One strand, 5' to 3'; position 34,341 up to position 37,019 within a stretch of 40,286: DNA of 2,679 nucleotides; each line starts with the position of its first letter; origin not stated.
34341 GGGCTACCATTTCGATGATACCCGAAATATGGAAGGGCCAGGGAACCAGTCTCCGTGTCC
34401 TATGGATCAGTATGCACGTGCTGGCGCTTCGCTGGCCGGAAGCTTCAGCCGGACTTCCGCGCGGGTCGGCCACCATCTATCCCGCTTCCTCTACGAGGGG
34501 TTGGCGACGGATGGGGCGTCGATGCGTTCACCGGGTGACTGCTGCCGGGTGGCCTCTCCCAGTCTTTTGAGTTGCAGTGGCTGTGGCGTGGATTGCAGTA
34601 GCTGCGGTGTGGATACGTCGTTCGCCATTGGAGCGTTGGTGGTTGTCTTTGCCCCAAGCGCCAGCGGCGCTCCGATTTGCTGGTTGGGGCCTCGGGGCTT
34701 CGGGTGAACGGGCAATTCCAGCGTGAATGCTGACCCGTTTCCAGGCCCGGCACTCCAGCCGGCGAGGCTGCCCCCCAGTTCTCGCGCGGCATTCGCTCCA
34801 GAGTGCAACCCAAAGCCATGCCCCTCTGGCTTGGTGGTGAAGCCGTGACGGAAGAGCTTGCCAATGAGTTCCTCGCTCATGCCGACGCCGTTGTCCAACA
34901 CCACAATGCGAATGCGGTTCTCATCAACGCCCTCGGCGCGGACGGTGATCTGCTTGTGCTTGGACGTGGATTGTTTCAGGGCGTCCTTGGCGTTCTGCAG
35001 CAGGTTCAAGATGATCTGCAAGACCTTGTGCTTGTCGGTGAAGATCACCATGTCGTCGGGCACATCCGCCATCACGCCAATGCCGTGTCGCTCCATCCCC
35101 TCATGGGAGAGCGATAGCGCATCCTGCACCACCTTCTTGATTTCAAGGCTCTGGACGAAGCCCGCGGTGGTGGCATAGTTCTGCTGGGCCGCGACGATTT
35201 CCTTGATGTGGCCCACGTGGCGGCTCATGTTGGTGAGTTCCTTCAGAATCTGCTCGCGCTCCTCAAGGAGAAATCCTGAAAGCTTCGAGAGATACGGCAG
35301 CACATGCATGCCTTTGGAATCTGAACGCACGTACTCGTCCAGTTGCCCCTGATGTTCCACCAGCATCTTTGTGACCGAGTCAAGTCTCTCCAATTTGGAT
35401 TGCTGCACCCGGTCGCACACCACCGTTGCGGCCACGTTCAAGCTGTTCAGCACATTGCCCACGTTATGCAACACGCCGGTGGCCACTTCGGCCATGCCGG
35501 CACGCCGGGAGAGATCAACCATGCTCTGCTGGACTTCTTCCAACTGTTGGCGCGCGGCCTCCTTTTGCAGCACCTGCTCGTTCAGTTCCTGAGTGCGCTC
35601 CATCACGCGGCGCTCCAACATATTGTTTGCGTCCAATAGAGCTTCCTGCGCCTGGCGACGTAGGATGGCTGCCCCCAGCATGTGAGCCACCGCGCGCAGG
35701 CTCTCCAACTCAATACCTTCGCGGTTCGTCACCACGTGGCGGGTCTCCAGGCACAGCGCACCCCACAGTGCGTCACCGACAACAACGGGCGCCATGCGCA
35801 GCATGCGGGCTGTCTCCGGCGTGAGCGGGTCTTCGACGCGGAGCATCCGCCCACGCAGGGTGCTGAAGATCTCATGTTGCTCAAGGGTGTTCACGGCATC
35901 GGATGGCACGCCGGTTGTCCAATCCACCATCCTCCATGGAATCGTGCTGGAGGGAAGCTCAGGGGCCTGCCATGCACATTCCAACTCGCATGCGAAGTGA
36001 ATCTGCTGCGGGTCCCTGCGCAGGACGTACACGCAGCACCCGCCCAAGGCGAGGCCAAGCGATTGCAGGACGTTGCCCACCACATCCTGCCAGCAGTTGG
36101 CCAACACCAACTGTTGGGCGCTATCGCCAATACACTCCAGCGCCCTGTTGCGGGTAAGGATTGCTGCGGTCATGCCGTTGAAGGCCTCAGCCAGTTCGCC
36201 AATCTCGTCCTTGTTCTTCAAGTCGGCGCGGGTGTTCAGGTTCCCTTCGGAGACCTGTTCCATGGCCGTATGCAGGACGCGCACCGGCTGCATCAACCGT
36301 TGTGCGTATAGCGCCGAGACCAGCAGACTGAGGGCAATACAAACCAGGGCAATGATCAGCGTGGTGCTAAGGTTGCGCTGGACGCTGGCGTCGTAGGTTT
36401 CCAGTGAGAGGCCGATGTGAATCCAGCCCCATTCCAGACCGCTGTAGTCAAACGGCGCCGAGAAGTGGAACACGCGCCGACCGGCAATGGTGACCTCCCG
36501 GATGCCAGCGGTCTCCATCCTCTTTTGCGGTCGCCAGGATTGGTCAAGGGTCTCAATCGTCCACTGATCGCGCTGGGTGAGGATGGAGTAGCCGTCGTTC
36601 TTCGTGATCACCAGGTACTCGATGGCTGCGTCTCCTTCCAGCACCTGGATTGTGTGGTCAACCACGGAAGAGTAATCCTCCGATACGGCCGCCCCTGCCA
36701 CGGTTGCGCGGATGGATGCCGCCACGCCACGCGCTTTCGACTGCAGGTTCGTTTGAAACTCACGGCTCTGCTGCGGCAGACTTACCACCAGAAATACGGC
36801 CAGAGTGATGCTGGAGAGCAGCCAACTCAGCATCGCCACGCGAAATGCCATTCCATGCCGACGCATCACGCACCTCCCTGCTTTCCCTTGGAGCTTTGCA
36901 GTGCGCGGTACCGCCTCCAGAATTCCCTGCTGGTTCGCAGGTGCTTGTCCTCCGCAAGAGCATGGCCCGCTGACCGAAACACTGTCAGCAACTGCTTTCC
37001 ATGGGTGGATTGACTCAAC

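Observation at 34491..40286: Three paralogous 'orphan' PhnD-like binding proteins translationally coupled to a histidine kinase, behind a TolC-like gene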

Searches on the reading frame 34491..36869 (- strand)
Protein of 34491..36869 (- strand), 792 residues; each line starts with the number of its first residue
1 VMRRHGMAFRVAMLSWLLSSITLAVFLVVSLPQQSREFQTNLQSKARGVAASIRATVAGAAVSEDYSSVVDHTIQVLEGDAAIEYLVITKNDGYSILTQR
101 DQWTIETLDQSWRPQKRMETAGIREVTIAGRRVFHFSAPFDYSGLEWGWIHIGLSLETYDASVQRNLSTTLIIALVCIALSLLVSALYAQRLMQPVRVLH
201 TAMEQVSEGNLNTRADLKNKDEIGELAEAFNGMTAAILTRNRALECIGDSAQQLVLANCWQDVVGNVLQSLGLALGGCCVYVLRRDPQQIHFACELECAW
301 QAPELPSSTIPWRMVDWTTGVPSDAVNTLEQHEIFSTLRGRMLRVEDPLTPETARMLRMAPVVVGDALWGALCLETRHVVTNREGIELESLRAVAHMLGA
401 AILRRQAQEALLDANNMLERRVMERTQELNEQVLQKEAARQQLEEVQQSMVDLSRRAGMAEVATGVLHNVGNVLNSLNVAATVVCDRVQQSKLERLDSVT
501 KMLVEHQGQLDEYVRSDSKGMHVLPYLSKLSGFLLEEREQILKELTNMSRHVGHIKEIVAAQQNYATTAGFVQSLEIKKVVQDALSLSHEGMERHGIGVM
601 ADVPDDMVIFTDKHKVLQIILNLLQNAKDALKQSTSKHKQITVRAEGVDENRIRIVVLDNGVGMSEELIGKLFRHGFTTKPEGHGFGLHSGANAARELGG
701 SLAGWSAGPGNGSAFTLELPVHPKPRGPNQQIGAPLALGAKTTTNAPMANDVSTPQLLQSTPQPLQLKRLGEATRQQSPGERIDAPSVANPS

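Call 7: search_protein_families(library=pfam, proteins=[window:34491-36869:-], max_evalue=0.1)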
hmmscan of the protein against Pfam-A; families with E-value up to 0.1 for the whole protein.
window:34491-36869:- (792 aa): 8 families
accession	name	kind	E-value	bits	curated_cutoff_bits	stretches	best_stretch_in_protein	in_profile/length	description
PF02518.31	HATPase_c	-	3.8e-16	59.9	26.4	1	612-722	2-110/111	Histidine kinase-, DNA gyrase B-, and HSP90-like ATPase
PF00672.30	HAMP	-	4.7e-15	56.1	25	1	188-237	2-51/53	HAMP domain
PF14501.12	HATPase_c_5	-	4.1e-05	23.9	22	1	615-702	5-86/102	GHKL domain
PF17203.10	sCache_3_2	-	0.00033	21.2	28.4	1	35-165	3-137/140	Single cache domain 3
PF13589.12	HATPase_c_3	-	0.0013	19.2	25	1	619-681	6-62/137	Histidine kinase-, DNA gyrase B-, and HSP90-like ATPase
PF11849.14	DUF3369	-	0.0022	18.7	27.2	1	435-522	13-94/168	Domain of unknown function (DUF3369)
PF01590.32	GAF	-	0.0049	17.9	22.4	1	263-402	5-133/133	GAF domain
PF20921.3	DUF1846_C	-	0.031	14.4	27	1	371-497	22-138/153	Domain of unknown function DUF1846, C-terminal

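Call 8: search_protein_families(library=ncbifam, proteins=[window:34491-36869:-], max_evalue=0.1)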
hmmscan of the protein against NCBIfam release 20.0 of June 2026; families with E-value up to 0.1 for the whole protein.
window:34491-36869:- (792 aa): 65 families (the best 25 are shown)
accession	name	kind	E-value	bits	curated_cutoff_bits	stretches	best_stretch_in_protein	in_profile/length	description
NF008468.0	PRK11360.1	equivalog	1.5e-23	83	646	2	542-724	431-611/616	two-component system sensor histidine kinase AtoS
NF007688.0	PRK10364.1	equivalog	1.1e-22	80.4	479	1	572-726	307-456/460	two-component system sensor histidine kinase ZraS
NF040691.1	MtrAB_MtrB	equivalog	1.5e-22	80.3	450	2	573-723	344-494/507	MtrAB system histidine kinase MtrB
NF008298.1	PRK11086.1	subfamily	6.6e-19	67.7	520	2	613-723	421-527/529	DcuS/MalK family sensor histidine kinase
NF033092.0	HK_WalK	equivalog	1.9e-18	66.4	725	2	19-237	20-246/594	cell wall metabolism sensor histidine kinase WalK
NF010411.0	PRK13837.1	equivalog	4.5e-17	61.3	647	1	569-732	514-686/828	two-component system VirA-like sensor kinase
NF041777.1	sens_FixL_Rhizob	equivalog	5.1e-17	61.7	850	1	577-723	339-483/485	sensor protein FixL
NF007837.0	PRK10549.1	equivalog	6.5e-17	61.4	603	2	166-242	163-237/466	envelope stress sensor histidine kinase BaeS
NF052573.1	HisKinEspAMyxo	equivalog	1.1e-15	56.8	1400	1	571-722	460-612/755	serine histidine kinase EspA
NF046044.1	PnpS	equivalog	1.3e-15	57.3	400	1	541-720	213-390/390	two-component system histidine kinase PnpS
NF052574.1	HisKinEspCMyxo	equivalog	1.3e-15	56.7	1200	1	575-724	491-640/785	serine histidine kinase EspC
TIGR02916.1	PEP_his_kin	equivalog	1.4e-15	57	300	1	552-720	521-679/679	XrtA/PEP-CTERM system histidine kinase PrsK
NF011874.0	PRK15347.1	equivalog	1.8e-15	56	852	2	599-740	499-635/921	two component system sensor kinase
NF041210.1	his_kin_PieS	equivalog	7.1e-15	54.9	850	2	174-242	173-241/474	two component system sensor histidine kinase PieS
NF012163.2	BaeS_SmeS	equivalog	7.7e-15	54.7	500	2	169-241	165-236/457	sensor histidine kinase efflux regulator BaeS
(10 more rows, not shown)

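Call 55: search_solved_structures(query=window:34491-36869:-, max_evalue=0.001)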
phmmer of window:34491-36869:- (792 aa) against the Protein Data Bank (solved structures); distinct sequences matched with E-value up to 0.001: 21.
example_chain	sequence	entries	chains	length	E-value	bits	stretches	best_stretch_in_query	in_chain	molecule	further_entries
4gcz_A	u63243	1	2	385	2.7e-13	52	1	577-721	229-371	Blue-light photoreceptor, Sensor protein fixL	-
8a3u_A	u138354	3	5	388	3.7e-13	51.6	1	577-721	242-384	Putative Sensory box protein,Sensor protein FixL | Putative Sensory box protein,Putative Sensory box protein,Sensor protein FixL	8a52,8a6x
8a7f_A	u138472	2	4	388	3.7e-13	51.6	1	577-721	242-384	Putative Sensory box protein,Sensor protein FixL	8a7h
9jfj_A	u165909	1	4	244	7.9e-12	47.2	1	543-728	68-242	Sensor histidine kinase ZraS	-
3a0r_A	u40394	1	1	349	1.2e-10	43.3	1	540-726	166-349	Sensor protein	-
3a0t_A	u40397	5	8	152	1.5e-10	43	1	578-726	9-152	Sensor protein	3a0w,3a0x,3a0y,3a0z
9qjg_A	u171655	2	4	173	1e-08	36.9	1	612-722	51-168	histidine kinase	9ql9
8vc9_A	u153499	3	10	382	1.3e-08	36.6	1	613-722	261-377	Leptospira virulence regulator B (LvrB) | histidine kinase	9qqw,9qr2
5idm_A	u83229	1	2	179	7.1e-07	30.8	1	597-726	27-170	Cell cycle histidine kinase CckA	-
4jas_A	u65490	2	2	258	1.3e-06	30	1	489-720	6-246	Histidine kinase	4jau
5uht_A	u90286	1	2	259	1.4e-06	29.9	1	489-720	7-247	Sensor histidine kinase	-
6azr_A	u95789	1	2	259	1.4e-06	29.9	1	489-720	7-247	Sensor histidine kinase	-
3dge_A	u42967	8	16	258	1.7e-06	29.6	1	489-720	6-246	Sensor protein | Histidine kinase | Sensor histidine kinase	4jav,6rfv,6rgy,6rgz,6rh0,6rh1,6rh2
2c2a_A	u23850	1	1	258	1.8e-06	29.5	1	489-720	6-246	SENSOR HISTIDINE KINASE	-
6rh7_A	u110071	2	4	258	2.2e-06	29.2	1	489-720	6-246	Sensor histidine kinase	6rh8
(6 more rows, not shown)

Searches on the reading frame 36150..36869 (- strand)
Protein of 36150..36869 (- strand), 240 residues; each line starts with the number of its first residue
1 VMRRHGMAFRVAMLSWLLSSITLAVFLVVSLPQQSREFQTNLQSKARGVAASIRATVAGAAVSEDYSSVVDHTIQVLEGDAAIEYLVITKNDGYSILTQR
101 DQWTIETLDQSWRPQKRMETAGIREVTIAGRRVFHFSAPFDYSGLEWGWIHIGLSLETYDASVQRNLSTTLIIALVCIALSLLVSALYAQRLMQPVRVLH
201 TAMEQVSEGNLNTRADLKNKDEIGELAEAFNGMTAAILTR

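Call 75: search_protein_families(library=pfam, alignment_id=A4, max_evalue=0.01)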
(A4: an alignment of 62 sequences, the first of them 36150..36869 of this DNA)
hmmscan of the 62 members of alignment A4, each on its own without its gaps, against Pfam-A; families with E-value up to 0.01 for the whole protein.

A. member 1, window:36150-36869:- (240 aa): 2 families
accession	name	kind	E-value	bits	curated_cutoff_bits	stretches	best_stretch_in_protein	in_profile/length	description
PF00672.30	HAMP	-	1.2e-15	58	25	1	188-237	2-51/53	HAMP domain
PF17203.10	sCache_3_2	-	2.1e-05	25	28.4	1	35-165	3-137/140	Single cache domain 3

B. families by the number of members that match (of 62 scanned): 5 families
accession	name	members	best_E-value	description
PF00672.30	HAMP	62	2.6e-19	HAMP domain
PF17203.10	sCache_3_2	31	2e-07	Single cache domain 3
PF18967.5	PycTM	2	0.0026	Pycsar effector protein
PF23928.1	DUF7266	1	0.0011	Family of unknown function (DUF7266)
PF17499.7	Pilosulin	1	0.0062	Ant venom peptides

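Call 76: search_solved_structures(query=A4, max_evalue=1, show_alignments=1)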
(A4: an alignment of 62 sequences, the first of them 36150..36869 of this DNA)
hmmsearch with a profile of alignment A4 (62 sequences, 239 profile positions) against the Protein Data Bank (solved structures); distinct sequences matched with E-value up to 1: 34.
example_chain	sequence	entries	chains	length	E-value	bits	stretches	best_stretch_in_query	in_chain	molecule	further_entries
9trk_A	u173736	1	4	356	3.6e-09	39.7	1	187-236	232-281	histidine kinase,Gcn4p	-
2y21_A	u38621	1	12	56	7.2e-07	32.2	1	190-236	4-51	HAMP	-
2y20_A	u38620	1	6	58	1.6e-06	31.1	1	189-236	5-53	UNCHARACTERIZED PROTEIN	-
3zrw_B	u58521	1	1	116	1.9e-06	30.8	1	189-238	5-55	AF1503 PROTEIN, OSMOLARITY SENSOR PROTEIN ENVZ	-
3zrw_A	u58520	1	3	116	2.4e-06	30.5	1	189-237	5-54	AF1503 PROTEIN, OSMOLARITY SENSOR PROTEIN ENVZ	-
9wxr_A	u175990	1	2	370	3.4e-06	30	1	172-237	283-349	Rhodopsin,Chemotaxis protein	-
2l7i_A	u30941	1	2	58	3.7e-06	29.9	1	189-236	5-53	Uncharacterized protein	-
2l7h_A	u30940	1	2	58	4e-06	29.8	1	189-236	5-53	Uncharacterized protein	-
8c5v_I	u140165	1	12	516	4.5e-06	29.6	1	169-237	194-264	Methyl-accepting chemotaxis protein I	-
2y0q_A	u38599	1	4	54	4.6e-06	29.6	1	190-236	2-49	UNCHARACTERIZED PROTEIN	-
2y0t_A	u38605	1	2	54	4.8e-06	29.5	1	190-236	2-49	AF1503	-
6s1k_E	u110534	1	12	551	5e-06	29.5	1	169-237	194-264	Methyl-accepting chemotaxis protein I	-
4gn0_A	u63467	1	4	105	5.6e-06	29.3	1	185-236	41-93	Hamp domain of AF1503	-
2lfs_A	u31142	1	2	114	1e-05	28.4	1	189-237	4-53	HAMP domain-containing protein, Osmolarity sensor protein EnzV chimera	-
2lfr_A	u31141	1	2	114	1.1e-05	28.3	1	189-237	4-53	HAMP domain-containing protein, Osmolarity sensor protein EnzV chimera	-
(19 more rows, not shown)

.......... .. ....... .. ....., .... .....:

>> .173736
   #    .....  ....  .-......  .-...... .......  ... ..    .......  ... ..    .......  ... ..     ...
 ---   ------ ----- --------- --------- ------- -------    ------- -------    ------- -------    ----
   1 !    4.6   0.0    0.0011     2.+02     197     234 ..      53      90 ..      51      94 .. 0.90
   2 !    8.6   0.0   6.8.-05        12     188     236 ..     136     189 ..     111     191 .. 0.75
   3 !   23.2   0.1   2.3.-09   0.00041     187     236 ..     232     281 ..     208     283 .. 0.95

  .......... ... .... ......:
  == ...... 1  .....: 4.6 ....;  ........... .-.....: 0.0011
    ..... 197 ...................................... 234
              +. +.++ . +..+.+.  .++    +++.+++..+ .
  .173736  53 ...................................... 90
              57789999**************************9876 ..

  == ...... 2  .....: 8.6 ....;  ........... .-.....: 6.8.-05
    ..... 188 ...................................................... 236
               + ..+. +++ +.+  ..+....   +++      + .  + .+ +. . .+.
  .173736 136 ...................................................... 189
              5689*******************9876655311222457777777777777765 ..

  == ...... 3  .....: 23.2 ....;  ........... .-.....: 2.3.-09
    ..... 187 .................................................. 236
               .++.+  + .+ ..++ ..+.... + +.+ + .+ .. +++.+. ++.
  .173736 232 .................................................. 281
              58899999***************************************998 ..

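Call 78: find_homologous_proteins(query=window:36150-36869:-, max_evalue=1e-10)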
Query window:36150-36869:- (240 aa): 24 proteins with E <= 1e-10 among 1139 candidates.
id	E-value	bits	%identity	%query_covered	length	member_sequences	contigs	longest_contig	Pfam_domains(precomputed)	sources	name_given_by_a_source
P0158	8.1e-100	351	65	100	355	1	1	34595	PF00672.31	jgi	jgi:two-component system, NtrC family, sensor kinase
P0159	6.2e-91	322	62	98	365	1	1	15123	PF00672.31,PF17203.11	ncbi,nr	ncbi:MAG: HAMP domain-containing protein, partial [Bryobacterales bacterium]|nr:HAMP domain-containi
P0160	1.0e-79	285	53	98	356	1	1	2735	PF00672.31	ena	-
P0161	5.2e-79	283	54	98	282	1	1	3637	PF00672.31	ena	-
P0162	3.4e-77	277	52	98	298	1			PF00672.31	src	-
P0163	4.9e-77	276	53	98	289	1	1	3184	PF00672.31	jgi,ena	-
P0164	3.0e-76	274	52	98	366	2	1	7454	PF00672.31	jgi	-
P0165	8.9e-74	266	53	98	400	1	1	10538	PF00672.31,PF17203.11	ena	-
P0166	1.6e-72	262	50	99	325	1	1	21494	PF00672.31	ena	-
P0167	8.1e-71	256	50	97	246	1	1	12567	PF00672.31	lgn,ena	-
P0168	1.7e-69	252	48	100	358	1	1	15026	PF00672.31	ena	-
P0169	1.5e-67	245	46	98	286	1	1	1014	PF00672.31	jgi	-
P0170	2.6e-66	241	47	99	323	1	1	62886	PF00672.31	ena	-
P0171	5.9e-66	240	47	98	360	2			PF00672.31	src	-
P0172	5.5e-65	237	51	87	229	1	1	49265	-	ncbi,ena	-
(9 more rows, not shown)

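Call 81: find_encoding_contigs(protein=P0158, flank=10000, max_places=3)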
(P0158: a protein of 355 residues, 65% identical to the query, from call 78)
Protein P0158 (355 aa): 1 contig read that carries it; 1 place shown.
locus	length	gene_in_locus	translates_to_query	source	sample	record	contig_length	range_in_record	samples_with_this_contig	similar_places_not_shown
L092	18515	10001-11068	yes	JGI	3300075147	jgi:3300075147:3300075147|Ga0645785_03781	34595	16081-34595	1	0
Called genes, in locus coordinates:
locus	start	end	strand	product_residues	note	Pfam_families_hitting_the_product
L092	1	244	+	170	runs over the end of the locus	PF08534:Redoxin, PF00578:AhpC-TSA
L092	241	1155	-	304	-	PF01261:AP_endonuc_2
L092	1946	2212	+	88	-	-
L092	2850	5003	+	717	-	PF08448:PAS_4 (faint), PF00072:Response_reg, PF00512:HisKA, PF02518:HATPase_c, PF00072:Response_reg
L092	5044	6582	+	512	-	PF02321:OEP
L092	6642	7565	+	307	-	PF12974:Phosphonate-bd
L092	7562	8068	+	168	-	PF12974:Phosphonate-bd (weak)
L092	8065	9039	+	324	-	PF12974:Phosphonate-bd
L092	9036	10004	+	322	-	PF12974:Phosphonate-bd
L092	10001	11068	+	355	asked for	PF00672:HAMP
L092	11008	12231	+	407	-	PF02518:HATPase_c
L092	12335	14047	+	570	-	PF00890:FAD_binding_2 (faint), PF01266:DAO (faint), PF07992:Pyr_redox_2 (faint), PF00732:GMC_oxred_N, PF05199:GMC_oxred_C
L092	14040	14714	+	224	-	PF13618:Gluconate_2-dh3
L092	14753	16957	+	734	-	PF12256:TcdB_toxin_midN (faint), PF01839:FG-GAP (faint), PF13517:FG-GAP_3, PF14783:BBS2_Mid (faint), PF16743:PliI (faint), PF13517:FG-GAP_3 (weak), PF22301:AUDH_beta_propeller, PF13517:FG-GAP_3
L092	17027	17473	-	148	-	PF01196:Ribosomal_L17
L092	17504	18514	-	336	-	?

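Call 86: predict_structure(alignment_id=A5)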
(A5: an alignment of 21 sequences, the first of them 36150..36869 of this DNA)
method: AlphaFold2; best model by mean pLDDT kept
length: 240 residues; sequences in the alignment: 21
mean_pLDDT: 80.8   pTM: 0.60
mean pLDDT of the five models: 80.8, 80.2, 80.1, 78.8, 74.6
residues with pLDDT >= 90: 42; 70-90: 167; 50-70: 26; < 50: 5
segments of 3 or more residues with pLDDT < 50: 1-5
pLDDT, mean of each block of 10 residues (from residue 1): 50 77 81 84 91 86 81 87 90 88 87 89 86 92 88 88 80 80 73 69 76 67 72 78
secondary structure, 60 per line:
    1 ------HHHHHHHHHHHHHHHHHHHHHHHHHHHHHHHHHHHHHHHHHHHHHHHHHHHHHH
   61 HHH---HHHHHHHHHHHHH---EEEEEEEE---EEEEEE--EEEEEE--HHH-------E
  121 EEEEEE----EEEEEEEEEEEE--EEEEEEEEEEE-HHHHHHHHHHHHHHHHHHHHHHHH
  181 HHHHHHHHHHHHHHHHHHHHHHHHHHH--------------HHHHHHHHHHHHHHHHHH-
elements in order: H7-63 H67-79 E83-90 E94-99 E102-107 E120-126 E131-142 E145-155 H157-207 H222-239

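Call 89: fold_search(model_id=the predicted structure, library=pdb)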
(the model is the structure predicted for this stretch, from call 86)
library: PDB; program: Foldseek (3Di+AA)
matches with E <= 10: 1151; with E <= 0.001: 27
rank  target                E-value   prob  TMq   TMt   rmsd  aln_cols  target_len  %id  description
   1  9a5d_A                5.0e-10  1.00  0.81  0.35   3.7       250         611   14  Integrative model of WALK-YYCH by crosslinking MS and deep learning (released 2024-09-18)
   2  9a69_B                1.5e-06  1.00  0.42  0.17  14.7       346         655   12  Integrative model of MCPB-MCPC by crosslinking MS and deep learning (released 2024-09-18)
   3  9a65_B                1.4e-05  1.00  0.44  0.18  15.6       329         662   12  Integrative model of YVAQ-MCPB by crosslinking MS and deep learning (released 2024-09-18)
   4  4xmr_A                1.7e-05  1.00  0.44  0.43   5.0       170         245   11  Crystal structure of the sensory domain of the Campylobacter jejuni chemoreceptor Tlp3 (CcmL) with isoleucine bound. (released 2015-11-04)
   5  6w3o_A                1.8e-05  1.00  0.44  0.43   5.1       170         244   11  Crystal structure of ligand-binding domain of Campylobacter jejuni chemoreceptor Tlp3 in complex with 4-methylisoleuci (released 2020-05-20)
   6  6w3r_A                2.3e-05  1.00  0.43  0.42   5.1       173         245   13  Crystal structure of ligand-binding domain of Campylobacter jejuni chemoreceptor Tlp3 in complex with 3-methylisoleuci (released 2020-05-20)
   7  4xmq_B                2.3e-05  1.00  0.41  0.39   6.4       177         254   12  Crystal structure of the sensory domain of the Campylobacter jejuni chemoreceptor Tlp3 (CcmL) (released 2015-11-04)
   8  4xmr_B                2.6e-05  1.00  0.42  0.40   5.5       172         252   12  Crystal structure of the sensory domain of the Campylobacter jejuni chemoreceptor Tlp3 (CcmL) with isoleucine bound. (released 2015-11-04)
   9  6w3p_A                2.9e-05  1.00  0.44  0.44   5.0       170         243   11  Crystal structure of ligand-binding domain of Campylobacter jejuni chemoreceptor Tlp3 in complex with beta-methylnorle (released 2020-05-20)
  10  6w3s_A                2.9e-05  1.00  0.44  0.43   5.0       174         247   13  Crystal structure of ligand-binding domain of Campylobacter jejuni chemoreceptor Tlp3 in complex with L-leucine (released 2020-05-20)
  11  4xmq_A                4.4e-05  1.00  0.42  0.41   5.1       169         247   11  Crystal structure of the sensory domain of the Campylobacter jejuni chemoreceptor Tlp3 (CcmL) (released 2015-11-04)
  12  6w3r_B                4.4e-05  1.00  0.42  0.41   5.5       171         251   12  Crystal structure of ligand-binding domain of Campylobacter jejuni chemoreceptor Tlp3 in complex with 3-methylisoleuci (released 2020-05-20)
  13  6w3x_A                5.0e-05  1.00  0.44  0.43   5.0       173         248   11  Crystal structure of ligand-binding domain of Campylobacter jejuni chemoreceptor Tlp3 in complex with L-valine (released 2020-05-20)
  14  2p7j_B                1.6e-04  1.00  0.45  0.40   4.7       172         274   11  Crystal structure of the domain of putative sensory box/GGDEF family protein from Vibrio parahaemolyticus (released 2007-05-01)
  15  5wbf_B                1.8e-04  1.00  0.32  0.30   8.9       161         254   12  Double CACHE (dCACHE) sensing domain of TlpC chemoreceptor from Helicobacter pylori (released 2017-11-08)
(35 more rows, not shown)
